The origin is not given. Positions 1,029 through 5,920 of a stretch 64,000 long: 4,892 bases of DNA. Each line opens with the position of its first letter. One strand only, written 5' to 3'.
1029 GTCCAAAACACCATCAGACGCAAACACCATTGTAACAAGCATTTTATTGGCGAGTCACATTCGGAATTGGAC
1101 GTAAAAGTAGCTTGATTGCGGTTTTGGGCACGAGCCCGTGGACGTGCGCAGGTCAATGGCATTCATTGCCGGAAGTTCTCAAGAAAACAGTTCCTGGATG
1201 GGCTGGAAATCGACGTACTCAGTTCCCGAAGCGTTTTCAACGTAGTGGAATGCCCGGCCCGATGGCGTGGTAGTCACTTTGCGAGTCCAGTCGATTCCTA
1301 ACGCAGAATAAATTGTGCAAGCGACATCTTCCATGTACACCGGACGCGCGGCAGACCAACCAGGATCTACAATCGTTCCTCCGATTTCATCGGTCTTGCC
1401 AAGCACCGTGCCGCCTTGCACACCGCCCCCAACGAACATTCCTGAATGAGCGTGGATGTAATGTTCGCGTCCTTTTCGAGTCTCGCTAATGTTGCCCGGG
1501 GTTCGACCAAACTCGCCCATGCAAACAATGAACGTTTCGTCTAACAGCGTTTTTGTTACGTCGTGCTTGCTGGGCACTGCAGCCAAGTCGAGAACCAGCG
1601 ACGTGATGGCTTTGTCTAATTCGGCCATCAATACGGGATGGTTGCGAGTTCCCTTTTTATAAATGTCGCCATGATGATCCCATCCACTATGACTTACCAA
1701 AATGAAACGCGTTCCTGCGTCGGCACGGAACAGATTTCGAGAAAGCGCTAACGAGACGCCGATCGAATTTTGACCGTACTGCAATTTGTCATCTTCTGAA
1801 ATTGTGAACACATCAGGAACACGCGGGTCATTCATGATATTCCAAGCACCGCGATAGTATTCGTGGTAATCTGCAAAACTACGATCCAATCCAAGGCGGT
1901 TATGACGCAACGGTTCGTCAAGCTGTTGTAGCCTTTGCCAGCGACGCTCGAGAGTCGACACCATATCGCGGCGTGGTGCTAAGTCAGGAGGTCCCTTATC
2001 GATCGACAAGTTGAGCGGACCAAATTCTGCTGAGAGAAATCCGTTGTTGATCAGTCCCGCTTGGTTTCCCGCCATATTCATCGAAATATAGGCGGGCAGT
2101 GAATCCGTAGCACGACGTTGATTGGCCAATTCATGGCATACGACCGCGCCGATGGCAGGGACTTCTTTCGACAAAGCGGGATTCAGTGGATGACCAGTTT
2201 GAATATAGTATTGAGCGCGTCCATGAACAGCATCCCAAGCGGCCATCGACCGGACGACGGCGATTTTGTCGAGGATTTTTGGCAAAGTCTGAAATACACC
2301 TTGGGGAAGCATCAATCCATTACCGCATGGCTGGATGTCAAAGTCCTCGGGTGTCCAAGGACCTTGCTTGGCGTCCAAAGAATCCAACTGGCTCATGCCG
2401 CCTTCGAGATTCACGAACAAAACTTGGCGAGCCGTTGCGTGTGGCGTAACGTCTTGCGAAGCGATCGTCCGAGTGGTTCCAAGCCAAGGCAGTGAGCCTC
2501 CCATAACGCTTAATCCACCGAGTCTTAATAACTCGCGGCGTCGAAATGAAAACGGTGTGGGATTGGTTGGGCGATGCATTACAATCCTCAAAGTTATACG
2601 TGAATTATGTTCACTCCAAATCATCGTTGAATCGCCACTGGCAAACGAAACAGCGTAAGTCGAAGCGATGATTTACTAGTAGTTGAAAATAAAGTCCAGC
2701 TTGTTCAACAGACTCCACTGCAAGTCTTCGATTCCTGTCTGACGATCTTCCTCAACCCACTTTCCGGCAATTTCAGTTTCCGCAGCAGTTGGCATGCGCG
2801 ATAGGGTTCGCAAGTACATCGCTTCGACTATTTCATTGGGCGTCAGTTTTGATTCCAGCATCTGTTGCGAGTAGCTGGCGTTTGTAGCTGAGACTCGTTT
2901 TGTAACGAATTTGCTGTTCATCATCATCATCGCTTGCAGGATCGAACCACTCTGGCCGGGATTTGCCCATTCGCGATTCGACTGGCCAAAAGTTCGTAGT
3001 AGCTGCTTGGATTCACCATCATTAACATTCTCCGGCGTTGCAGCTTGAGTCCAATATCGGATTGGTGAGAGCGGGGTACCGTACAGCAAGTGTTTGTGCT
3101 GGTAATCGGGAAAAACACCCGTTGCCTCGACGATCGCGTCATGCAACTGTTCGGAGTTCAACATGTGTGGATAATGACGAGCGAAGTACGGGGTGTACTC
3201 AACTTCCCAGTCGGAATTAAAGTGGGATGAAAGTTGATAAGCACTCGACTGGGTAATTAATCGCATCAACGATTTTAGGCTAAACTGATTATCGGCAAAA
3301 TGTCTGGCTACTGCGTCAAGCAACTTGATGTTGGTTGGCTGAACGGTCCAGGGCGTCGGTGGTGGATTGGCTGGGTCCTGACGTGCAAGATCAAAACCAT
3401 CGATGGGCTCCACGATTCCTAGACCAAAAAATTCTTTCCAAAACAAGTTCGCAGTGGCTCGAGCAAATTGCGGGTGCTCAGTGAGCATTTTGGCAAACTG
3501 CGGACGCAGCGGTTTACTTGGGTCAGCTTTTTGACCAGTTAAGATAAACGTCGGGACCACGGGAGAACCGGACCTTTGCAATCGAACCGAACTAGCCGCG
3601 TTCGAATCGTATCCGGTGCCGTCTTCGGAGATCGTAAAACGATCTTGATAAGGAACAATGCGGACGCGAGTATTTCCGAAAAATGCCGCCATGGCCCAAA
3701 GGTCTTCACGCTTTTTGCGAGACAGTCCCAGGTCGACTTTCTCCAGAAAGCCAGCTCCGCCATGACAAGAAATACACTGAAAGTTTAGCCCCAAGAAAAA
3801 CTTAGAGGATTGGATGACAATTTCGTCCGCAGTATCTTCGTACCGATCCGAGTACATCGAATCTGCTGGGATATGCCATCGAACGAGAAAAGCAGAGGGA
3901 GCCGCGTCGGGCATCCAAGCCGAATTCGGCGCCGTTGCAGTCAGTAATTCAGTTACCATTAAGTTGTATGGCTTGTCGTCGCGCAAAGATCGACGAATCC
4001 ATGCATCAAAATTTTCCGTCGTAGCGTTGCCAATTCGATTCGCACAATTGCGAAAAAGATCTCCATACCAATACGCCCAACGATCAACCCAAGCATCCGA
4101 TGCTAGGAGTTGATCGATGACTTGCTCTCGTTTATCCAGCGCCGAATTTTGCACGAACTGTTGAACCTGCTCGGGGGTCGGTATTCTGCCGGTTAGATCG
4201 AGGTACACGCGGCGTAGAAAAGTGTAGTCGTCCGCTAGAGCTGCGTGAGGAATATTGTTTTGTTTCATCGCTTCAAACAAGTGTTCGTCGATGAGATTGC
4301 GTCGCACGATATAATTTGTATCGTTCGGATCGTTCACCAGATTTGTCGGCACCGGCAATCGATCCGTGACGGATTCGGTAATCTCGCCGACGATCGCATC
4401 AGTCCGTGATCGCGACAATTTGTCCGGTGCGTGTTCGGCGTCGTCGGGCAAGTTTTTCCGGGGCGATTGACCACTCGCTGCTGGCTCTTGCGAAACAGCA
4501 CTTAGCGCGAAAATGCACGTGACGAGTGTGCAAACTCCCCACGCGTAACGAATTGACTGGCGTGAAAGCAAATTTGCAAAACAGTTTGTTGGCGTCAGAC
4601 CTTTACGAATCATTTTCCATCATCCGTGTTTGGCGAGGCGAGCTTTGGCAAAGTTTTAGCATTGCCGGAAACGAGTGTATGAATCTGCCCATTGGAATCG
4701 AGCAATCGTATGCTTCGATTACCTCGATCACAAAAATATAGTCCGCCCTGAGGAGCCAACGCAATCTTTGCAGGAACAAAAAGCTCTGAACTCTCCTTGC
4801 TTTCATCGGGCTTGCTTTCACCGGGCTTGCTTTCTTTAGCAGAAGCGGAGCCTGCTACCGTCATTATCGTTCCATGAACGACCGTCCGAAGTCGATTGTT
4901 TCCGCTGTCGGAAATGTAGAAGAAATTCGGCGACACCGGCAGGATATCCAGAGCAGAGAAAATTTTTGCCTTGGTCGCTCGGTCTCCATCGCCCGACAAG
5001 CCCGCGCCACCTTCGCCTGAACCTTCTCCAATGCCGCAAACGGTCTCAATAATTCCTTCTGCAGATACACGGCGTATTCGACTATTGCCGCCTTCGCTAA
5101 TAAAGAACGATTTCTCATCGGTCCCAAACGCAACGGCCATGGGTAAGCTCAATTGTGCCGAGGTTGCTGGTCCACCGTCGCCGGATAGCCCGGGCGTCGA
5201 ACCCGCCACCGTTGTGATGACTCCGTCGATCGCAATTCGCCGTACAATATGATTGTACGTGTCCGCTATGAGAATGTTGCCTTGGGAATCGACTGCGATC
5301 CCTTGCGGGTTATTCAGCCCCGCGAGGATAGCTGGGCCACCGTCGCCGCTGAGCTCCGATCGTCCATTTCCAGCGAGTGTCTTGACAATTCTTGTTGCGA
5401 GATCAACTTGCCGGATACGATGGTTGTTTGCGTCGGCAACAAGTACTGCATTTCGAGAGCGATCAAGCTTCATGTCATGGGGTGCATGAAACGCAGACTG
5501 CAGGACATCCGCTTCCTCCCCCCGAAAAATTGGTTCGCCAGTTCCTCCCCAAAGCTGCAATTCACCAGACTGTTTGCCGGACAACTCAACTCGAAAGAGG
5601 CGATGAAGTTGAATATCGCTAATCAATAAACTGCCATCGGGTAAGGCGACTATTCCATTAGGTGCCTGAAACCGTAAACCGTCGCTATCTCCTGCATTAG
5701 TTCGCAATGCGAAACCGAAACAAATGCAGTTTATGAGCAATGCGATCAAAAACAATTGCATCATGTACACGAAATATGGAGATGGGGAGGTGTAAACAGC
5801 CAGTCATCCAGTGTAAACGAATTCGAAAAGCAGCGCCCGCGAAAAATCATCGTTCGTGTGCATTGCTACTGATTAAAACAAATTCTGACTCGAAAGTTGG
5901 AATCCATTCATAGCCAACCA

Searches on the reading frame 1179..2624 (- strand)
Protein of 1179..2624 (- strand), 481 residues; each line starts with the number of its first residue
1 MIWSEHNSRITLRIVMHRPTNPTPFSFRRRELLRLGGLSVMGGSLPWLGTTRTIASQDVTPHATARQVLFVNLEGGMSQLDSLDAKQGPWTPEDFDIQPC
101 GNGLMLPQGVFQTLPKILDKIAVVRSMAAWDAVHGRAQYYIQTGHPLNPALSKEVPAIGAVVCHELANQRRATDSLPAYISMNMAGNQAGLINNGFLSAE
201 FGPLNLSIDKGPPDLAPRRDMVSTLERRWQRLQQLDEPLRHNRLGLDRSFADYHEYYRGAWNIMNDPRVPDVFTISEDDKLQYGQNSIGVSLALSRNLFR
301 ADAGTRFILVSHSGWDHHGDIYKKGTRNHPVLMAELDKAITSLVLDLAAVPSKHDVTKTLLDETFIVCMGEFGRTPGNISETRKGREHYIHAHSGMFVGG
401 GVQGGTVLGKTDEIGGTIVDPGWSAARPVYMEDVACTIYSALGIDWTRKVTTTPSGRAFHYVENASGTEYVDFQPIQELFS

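Call 72: search_protein_families(library=pfam, proteins=[window:1179-2624:-], max_evalue=0.00001)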
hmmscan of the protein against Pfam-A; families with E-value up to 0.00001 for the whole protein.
window:1179-2624:- (481 aa): 1 family
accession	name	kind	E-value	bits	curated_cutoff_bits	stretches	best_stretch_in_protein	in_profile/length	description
PF07394.17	DUF1501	-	3.4e-58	198.1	27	1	65-463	1-381/390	Protein of unknown function (DUF1501)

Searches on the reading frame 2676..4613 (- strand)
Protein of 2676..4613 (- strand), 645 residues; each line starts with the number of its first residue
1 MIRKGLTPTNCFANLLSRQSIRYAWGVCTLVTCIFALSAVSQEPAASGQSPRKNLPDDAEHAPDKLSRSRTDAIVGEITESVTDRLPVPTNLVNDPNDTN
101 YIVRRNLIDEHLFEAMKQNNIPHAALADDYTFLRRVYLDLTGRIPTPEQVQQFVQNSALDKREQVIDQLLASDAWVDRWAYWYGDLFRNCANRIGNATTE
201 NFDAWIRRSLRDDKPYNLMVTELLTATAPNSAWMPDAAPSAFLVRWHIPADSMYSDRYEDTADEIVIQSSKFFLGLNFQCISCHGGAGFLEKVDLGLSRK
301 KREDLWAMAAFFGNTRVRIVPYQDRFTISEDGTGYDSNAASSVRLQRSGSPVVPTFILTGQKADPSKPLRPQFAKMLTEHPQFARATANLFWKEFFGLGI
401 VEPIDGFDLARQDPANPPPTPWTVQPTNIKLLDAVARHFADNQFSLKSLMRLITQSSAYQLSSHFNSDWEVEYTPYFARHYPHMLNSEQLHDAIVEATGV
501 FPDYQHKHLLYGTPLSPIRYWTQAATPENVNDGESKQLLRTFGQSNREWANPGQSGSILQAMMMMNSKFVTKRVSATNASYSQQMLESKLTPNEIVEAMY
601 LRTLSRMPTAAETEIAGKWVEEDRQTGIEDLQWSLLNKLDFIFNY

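Call 72: search_protein_families(library=pfam, proteins=[window:2676-4613:-], max_evalue=0.00001)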
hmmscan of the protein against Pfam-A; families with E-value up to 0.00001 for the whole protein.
window:2676-4613:- (645 aa): 2 families
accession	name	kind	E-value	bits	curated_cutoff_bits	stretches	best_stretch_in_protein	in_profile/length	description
PF07583.16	PSCyt2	-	1.8e-38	133.1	29.8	1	108-315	2-207/209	Protein of unknown function (DUF1549)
PF07587.16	PSD1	-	1.9e-31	109.8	28.5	1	370-617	2-241/244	Protein of unknown function (DUF1553)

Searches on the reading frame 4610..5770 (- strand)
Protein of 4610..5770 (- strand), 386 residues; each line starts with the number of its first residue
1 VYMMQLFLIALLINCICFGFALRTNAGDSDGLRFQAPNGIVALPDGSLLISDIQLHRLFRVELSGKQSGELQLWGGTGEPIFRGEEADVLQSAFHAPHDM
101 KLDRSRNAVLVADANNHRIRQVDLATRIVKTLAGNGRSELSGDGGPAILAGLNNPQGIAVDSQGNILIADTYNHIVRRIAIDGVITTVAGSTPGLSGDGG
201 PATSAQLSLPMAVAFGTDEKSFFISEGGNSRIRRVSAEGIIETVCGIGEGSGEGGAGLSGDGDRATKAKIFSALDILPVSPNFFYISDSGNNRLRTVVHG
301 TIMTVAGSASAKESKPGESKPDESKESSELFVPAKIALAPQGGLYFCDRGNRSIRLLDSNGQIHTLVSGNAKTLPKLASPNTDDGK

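Call 72: search_protein_families(library=pfam, proteins=[window:4610-5770:-], max_evalue=0.00001)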
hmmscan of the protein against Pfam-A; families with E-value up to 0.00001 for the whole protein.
window:4610-5770:- (386 aa): 3 families
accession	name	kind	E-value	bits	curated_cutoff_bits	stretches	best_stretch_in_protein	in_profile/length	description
PF25021.1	TEN_NHL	-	3.9e-25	89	27.1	1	27-192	23-179/357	Teneurin NHL domain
PF01436.27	NHL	-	2.1e-23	81.5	20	1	152-174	1-23/28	NHL repeat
PF13449.12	Phytase-like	-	5.8e-06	26.9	27.6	0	109-187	19-102/284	Esterase-like activity of phytase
